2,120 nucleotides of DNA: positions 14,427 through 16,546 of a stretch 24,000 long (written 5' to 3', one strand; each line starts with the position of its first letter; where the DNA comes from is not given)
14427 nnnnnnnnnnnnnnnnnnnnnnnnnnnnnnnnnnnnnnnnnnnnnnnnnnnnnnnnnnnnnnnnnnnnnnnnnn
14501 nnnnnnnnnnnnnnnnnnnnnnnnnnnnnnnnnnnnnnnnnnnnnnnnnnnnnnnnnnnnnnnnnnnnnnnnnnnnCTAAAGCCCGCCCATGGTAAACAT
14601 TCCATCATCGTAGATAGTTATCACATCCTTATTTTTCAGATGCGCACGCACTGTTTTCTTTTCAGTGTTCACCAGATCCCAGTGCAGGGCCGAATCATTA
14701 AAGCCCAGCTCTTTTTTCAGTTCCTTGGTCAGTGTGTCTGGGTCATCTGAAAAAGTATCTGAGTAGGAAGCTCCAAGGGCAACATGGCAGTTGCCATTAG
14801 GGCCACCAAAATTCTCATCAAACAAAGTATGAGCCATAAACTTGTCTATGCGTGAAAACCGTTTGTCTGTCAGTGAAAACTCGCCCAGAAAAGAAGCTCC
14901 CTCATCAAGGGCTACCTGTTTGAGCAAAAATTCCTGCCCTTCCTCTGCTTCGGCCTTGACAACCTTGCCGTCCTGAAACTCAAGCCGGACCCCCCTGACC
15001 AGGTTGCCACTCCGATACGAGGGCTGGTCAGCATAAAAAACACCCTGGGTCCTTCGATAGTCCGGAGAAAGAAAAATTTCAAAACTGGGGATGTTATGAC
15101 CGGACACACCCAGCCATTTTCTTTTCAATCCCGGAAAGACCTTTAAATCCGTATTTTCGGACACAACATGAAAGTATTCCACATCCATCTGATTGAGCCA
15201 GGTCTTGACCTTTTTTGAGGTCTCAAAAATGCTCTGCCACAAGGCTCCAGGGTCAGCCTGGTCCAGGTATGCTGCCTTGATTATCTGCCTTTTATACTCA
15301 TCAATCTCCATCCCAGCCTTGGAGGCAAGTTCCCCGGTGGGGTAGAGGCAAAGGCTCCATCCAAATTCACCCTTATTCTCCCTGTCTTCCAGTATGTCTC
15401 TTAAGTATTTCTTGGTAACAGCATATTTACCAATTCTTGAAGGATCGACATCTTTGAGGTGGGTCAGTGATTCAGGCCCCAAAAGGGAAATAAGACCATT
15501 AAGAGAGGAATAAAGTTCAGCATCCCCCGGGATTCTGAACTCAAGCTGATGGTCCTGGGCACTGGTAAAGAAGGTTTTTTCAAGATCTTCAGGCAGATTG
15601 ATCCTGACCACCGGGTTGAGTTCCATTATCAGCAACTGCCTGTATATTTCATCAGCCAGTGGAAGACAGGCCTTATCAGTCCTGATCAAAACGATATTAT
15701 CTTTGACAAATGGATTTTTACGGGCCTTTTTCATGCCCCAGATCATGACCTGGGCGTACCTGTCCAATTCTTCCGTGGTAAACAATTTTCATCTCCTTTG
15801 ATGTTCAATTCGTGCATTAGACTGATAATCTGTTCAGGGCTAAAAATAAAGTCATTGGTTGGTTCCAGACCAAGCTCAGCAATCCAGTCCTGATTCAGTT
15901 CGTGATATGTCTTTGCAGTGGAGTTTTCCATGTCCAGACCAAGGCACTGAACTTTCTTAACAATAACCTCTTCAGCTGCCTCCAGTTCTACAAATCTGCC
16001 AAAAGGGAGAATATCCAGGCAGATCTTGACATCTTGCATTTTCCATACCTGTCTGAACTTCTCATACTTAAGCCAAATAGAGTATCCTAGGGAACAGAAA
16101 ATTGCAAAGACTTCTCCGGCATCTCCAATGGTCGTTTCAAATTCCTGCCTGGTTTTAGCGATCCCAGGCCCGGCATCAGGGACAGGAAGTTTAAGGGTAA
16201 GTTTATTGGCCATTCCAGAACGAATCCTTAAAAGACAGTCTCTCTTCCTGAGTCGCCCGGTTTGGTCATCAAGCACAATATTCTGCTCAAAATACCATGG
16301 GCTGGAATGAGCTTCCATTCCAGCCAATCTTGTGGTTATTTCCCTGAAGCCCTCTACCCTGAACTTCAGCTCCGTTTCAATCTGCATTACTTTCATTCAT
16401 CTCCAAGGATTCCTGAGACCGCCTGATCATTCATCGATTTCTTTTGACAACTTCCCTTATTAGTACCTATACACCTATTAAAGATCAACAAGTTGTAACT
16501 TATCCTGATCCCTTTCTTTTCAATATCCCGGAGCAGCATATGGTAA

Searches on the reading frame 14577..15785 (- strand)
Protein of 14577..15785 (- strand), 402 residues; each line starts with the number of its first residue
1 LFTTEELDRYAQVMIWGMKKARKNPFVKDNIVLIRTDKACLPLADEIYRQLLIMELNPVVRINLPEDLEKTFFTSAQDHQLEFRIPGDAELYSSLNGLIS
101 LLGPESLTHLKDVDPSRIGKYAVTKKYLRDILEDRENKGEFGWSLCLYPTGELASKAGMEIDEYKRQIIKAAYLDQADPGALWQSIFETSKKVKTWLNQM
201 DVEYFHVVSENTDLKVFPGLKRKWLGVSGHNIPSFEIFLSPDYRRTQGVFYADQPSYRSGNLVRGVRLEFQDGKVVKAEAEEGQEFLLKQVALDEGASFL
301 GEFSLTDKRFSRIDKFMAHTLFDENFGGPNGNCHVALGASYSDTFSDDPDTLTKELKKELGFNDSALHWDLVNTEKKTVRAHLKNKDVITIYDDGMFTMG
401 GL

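Call 22: search_protein_families(library=pfam, proteins=[window:14577-15785:-], max_evalue=0.0001)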
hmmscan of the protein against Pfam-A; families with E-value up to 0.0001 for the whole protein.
window:14577-15785:- (402 aa): 1 family
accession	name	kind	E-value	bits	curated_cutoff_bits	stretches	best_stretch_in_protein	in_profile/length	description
PF02073.20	Peptidase_M29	-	6.3e-104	348.4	27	1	4-397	2-406/406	Thermophilic metalloprotease (M29)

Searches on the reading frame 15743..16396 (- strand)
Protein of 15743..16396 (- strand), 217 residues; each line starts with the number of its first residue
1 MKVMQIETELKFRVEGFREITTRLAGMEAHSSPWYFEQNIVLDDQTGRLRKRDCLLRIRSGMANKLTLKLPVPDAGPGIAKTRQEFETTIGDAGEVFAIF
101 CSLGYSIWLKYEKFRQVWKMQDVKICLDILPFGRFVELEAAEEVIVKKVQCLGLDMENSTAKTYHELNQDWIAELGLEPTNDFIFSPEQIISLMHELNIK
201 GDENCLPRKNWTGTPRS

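Call 22: search_protein_families(library=pfam, proteins=[window:15743-16396:-], max_evalue=0.0001)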
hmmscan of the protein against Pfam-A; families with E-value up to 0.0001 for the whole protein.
window:15743-16396:- (217 aa): 1 family
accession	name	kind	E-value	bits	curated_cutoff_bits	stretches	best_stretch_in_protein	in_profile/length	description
PF01928.26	CYTH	-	7.3e-16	58.9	23.2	1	6-145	2-150/179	CYTH domain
